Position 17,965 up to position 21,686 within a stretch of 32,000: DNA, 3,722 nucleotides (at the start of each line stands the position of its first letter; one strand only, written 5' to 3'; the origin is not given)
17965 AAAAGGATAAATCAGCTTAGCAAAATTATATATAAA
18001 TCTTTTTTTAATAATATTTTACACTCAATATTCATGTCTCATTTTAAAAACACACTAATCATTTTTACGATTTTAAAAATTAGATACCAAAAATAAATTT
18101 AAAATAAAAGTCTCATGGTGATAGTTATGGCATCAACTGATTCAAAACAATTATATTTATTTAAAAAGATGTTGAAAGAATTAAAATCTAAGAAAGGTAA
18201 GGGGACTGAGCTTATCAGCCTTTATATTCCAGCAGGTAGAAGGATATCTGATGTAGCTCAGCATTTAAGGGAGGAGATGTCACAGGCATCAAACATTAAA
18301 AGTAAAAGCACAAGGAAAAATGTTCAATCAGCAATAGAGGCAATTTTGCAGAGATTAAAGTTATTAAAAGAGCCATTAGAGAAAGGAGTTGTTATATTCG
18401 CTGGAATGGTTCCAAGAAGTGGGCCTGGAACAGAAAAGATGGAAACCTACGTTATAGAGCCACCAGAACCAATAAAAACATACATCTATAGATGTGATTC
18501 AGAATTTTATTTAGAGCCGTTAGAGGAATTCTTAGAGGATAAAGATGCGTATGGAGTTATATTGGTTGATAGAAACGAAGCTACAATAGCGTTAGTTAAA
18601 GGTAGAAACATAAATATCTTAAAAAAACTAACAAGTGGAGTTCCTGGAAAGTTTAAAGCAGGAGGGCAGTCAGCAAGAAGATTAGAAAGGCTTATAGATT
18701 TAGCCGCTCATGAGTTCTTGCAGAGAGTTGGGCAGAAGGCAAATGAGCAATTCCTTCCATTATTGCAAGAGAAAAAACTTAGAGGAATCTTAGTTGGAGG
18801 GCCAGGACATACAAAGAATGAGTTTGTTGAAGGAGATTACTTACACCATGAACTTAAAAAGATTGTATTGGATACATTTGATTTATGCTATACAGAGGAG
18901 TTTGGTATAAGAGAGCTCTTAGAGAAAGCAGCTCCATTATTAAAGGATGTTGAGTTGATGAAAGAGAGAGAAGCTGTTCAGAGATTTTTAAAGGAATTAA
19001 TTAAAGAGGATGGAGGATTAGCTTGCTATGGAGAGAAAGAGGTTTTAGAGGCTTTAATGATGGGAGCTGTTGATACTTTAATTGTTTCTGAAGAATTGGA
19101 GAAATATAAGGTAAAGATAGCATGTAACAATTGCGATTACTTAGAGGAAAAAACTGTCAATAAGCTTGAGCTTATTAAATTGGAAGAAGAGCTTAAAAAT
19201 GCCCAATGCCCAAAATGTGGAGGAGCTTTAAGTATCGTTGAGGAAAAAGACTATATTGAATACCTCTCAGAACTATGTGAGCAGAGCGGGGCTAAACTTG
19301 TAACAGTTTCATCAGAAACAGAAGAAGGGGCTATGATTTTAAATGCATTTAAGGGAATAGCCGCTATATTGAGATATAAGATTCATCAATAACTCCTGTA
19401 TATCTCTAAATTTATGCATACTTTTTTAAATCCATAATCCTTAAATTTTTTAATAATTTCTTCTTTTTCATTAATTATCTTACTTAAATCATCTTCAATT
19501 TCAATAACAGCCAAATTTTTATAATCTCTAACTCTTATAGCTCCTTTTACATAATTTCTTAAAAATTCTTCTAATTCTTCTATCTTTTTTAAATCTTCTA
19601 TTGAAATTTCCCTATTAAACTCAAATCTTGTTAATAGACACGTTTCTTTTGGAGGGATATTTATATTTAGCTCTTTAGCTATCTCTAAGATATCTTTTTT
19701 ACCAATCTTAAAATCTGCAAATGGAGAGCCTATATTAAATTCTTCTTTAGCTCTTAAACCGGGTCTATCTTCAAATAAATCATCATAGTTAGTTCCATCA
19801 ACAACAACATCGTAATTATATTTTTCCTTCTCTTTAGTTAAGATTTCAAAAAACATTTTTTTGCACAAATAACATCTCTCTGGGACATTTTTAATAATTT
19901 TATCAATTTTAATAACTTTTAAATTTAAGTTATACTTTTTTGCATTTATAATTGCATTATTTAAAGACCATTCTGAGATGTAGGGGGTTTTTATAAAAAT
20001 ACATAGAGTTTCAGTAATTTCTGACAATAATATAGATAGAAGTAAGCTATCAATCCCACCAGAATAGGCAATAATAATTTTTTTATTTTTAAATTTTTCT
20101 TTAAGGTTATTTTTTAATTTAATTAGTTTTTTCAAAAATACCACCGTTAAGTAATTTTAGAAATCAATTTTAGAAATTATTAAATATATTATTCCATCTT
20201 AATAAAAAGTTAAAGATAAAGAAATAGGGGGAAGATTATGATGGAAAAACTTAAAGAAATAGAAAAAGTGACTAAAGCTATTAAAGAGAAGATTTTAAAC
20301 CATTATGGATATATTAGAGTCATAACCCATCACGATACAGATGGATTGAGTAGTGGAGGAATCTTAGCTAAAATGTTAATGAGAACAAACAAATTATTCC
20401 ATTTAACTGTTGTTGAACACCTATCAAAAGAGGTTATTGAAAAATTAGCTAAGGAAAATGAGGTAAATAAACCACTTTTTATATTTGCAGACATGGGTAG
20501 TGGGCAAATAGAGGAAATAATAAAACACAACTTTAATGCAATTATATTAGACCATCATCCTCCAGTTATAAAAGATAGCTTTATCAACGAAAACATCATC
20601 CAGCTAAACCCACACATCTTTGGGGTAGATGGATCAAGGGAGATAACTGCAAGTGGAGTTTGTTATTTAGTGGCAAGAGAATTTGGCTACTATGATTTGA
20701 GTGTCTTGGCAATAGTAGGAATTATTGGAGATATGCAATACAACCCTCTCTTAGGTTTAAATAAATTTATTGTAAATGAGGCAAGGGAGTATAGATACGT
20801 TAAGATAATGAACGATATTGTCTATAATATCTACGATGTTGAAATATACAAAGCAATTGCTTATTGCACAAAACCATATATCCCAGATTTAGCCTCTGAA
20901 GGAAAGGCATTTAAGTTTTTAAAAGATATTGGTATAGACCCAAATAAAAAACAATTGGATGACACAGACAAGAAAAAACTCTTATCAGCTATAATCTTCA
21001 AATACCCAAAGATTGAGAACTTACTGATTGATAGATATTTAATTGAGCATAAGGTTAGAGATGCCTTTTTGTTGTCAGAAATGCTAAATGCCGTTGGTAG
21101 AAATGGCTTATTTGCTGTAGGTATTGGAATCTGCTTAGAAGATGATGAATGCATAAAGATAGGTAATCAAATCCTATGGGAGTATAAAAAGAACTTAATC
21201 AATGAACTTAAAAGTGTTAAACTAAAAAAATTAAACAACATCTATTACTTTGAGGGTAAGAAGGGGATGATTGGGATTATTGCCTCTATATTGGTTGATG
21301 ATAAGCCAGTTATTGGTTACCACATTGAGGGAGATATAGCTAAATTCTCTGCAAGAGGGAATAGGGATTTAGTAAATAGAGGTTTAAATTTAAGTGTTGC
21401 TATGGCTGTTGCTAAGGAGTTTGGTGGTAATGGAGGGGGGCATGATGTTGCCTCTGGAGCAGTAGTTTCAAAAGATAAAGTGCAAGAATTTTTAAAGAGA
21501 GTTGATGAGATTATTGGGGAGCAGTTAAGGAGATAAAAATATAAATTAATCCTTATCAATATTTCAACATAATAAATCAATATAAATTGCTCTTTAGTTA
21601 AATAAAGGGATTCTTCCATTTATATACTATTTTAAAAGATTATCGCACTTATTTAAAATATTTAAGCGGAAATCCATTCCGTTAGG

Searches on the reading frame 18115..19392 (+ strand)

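Call 96: search_protein_families(library=pfam, proteins=[window:18115-19392:+], max_evalue=0.00001)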
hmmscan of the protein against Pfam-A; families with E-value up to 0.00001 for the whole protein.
window:18115-19392:+ (425 aa): 5 families
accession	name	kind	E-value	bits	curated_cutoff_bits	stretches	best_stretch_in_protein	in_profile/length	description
PF03464.20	eRF1_2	-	5.7e-47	159.8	27.1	1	146-278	2-133/133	eRF1 domain 2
PF03465.20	eRF1_3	-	1.5e-29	103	25.8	1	281-423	1-106/106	eRF1 domain 3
PF03463.20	eRF1_1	-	3.1e-25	89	23.8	1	17-139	1-122/123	eRF1 domain 1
PF18854.6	baeRF_family10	-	5.2e-11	43.4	27.1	1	132-272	2-138/143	Bacterial archaeo-eukaryotic release factor family 10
PF18859.6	acVLRF1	-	2.3e-06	28.3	27.1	0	146-236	3-88/130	Actinobacteria/chloroflexi VLRF1 release factor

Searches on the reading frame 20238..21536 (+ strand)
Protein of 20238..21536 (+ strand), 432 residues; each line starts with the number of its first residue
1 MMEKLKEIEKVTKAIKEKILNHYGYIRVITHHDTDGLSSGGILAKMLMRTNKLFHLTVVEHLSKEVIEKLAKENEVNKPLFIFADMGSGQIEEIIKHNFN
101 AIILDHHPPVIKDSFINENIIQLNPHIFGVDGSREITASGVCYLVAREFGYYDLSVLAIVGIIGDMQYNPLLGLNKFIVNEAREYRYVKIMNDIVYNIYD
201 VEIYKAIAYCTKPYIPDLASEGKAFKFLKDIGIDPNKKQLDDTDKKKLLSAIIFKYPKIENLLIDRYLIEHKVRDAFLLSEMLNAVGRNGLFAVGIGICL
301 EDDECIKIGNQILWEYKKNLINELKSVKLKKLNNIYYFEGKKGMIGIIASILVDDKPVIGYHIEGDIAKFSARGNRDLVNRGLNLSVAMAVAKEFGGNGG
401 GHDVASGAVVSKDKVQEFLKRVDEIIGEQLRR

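Call 96: search_protein_families(library=pfam, proteins=[window:20238-21536:+], max_evalue=0.00001)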
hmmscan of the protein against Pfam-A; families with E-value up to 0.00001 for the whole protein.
window:20238-21536:+ (432 aa): 2 families
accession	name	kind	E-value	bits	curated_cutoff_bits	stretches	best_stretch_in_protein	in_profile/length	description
PF02272.25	DHHA1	-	1.3e-13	51.7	25.9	1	339-427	12-101/102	DHHA1 domain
PF01368.27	DHH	-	2.2e-06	28.4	28.1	1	26-122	2-85/125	DHH family, N-terminal domain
